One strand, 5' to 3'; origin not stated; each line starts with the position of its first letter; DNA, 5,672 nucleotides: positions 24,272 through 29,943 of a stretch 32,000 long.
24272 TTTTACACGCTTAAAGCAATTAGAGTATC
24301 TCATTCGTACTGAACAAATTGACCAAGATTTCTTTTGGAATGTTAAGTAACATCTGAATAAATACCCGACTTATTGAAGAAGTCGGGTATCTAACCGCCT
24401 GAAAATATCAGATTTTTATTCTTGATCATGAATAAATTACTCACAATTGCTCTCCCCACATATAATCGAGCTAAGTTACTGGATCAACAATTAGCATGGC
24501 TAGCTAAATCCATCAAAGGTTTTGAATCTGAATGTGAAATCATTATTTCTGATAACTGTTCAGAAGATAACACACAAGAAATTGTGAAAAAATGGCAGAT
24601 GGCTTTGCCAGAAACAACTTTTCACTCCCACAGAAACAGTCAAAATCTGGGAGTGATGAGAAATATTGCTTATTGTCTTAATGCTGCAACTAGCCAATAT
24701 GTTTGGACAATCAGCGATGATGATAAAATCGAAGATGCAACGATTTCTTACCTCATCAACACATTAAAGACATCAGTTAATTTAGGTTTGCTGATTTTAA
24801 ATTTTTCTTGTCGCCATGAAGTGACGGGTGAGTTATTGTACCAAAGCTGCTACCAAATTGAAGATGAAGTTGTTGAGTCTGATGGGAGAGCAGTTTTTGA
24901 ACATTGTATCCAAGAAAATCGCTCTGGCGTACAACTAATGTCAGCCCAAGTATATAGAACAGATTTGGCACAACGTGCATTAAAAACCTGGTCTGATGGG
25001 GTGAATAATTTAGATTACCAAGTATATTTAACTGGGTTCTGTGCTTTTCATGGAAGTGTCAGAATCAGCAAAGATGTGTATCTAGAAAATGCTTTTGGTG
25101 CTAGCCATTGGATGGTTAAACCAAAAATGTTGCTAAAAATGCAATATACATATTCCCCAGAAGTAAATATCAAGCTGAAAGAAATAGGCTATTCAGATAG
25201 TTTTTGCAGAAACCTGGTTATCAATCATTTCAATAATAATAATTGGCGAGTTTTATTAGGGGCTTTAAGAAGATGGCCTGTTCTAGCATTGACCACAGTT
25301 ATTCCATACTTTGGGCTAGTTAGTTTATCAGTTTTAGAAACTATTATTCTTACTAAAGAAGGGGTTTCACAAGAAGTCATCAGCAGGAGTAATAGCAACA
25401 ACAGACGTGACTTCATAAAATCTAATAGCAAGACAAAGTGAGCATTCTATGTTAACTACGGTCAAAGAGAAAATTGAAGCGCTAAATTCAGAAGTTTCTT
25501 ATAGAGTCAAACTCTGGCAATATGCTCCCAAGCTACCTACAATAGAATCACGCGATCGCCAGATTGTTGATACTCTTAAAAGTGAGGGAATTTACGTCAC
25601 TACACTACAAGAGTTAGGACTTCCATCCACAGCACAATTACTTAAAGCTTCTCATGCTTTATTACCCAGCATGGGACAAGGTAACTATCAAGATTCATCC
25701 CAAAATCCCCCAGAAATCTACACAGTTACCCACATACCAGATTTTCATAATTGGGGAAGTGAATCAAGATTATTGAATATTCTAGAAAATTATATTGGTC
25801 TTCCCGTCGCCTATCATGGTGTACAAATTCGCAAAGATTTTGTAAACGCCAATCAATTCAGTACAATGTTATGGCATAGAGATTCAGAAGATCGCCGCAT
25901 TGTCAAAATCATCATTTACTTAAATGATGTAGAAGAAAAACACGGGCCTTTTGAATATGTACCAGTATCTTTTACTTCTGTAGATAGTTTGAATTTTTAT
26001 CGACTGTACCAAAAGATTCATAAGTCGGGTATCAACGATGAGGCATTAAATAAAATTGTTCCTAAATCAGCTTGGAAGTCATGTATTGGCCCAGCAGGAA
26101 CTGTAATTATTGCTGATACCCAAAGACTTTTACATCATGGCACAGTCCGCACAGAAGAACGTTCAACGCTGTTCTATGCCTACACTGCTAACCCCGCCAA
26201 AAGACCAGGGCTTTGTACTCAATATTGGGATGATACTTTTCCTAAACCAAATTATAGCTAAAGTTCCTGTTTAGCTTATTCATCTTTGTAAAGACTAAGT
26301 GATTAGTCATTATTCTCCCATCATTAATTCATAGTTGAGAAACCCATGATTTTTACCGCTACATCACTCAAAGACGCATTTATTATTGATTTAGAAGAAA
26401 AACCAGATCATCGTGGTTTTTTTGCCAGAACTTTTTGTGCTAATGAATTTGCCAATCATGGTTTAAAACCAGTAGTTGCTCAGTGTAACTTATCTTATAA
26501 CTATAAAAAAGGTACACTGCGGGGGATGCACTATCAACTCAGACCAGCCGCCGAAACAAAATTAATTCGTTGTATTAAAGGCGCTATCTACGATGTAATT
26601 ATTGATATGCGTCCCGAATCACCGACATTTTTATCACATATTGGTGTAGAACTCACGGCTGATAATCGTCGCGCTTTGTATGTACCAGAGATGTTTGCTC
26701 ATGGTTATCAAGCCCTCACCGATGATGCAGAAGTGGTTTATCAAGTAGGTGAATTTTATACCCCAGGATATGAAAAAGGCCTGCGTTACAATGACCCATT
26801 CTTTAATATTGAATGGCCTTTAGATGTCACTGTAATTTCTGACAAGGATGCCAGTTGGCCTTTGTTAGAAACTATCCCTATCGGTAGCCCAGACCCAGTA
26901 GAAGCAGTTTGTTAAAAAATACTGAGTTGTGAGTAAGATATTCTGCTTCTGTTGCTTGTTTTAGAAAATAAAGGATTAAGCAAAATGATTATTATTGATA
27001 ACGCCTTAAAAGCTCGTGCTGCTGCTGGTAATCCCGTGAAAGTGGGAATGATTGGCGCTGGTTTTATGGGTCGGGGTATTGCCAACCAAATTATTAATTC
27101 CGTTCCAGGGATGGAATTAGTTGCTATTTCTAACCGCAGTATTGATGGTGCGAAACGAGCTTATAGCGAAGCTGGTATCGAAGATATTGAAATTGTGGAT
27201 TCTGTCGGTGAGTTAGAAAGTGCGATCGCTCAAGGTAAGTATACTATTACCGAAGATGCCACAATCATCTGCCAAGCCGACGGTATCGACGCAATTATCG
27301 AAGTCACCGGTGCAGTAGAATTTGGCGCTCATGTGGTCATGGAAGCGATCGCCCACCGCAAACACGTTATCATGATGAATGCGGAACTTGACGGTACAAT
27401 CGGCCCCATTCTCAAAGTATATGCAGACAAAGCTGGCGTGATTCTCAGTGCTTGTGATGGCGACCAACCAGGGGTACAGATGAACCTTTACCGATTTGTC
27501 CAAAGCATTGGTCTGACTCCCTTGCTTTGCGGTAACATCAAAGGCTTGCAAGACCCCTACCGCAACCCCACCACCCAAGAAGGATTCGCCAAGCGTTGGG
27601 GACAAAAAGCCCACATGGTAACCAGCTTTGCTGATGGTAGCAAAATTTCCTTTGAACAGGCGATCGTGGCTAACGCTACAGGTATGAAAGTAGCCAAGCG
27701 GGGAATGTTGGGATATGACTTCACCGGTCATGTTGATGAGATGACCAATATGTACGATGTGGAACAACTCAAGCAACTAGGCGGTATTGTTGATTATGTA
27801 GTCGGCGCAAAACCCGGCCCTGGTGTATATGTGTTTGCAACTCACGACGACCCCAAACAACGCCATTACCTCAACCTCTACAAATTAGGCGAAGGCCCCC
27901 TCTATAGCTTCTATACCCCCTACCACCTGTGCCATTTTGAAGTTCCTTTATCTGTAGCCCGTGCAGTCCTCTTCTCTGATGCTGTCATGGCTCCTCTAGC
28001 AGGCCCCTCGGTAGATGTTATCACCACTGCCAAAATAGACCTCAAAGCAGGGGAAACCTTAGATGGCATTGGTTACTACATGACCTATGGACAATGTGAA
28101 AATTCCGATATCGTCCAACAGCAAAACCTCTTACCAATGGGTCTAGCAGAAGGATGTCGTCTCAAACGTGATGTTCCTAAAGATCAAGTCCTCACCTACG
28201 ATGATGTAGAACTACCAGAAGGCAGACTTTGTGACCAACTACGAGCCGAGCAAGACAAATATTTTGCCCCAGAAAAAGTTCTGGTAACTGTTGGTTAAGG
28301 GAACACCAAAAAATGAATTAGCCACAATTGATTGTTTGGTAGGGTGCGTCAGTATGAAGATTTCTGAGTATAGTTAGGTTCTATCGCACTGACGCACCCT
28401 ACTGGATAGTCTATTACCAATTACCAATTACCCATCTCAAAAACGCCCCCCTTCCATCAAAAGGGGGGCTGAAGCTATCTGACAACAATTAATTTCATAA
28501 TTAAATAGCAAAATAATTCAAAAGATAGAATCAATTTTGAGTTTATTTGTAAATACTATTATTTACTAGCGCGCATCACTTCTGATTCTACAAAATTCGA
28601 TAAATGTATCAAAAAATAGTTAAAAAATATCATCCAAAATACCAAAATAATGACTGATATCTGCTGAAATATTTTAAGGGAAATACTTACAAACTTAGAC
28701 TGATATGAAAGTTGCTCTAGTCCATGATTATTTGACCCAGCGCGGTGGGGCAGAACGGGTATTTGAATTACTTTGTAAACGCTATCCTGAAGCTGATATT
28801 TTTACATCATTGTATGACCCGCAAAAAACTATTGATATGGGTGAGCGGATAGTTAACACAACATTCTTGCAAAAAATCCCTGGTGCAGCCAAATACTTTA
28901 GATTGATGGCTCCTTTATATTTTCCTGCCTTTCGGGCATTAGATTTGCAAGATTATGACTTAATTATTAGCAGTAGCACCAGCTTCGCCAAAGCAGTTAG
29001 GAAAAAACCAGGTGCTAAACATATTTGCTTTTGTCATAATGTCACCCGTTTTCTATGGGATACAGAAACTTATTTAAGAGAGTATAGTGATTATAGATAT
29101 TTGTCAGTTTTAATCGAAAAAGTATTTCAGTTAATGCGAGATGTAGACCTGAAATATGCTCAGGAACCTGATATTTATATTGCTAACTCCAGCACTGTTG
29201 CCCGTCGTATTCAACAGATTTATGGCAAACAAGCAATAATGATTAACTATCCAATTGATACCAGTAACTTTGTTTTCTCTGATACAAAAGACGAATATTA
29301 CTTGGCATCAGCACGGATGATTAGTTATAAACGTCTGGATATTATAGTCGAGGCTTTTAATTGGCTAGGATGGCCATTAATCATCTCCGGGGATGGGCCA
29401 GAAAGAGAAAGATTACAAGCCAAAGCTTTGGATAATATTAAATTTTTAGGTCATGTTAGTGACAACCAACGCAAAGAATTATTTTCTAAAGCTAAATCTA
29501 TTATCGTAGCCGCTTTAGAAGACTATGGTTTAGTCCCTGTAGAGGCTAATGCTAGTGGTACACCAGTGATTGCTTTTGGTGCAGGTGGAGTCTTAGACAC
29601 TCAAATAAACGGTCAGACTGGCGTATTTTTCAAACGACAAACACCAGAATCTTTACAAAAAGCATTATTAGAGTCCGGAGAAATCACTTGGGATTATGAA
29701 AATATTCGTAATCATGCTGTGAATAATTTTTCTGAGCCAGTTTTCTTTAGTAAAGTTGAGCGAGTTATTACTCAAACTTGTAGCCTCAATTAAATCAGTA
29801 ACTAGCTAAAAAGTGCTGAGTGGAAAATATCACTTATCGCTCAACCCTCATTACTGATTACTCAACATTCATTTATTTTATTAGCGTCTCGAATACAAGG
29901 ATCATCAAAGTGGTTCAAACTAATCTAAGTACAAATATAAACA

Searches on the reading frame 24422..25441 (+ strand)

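Call 97: search_protein_families(library=pfam, proteins=[window:24422-25441:+], max_evalue=0.00001)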
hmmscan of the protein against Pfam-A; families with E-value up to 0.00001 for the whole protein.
window:24422-25441:+ (339 aa): 1 family
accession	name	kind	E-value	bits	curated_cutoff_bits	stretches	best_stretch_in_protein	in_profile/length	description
PF00535.33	Glycos_transf_2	-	7.7e-17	62.2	23.3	1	8-117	1-105/168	Glycosyl transferase family 2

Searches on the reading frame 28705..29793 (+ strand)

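Call 97: search_protein_families(library=pfam, proteins=[window:28705-29793:+], max_evalue=0.00001)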
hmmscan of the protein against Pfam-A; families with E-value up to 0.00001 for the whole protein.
window:28705-29793:+ (362 aa): 3 families
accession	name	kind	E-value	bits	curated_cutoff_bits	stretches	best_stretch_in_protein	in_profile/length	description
PF00534.26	Glycos_transf_1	-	3.9e-21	75.8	26.4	1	192-323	11-154/172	Glycosyl transferases group 1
PF13692.12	Glyco_trans_1_4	-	3.4e-16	60.2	27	1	201-322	6-137/142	Glycosyl transferases group 1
PF13439.12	Glyco_transf_4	-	1.2e-09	38.9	28.5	1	14-186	2-168/170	Glycosyltransferase Family 4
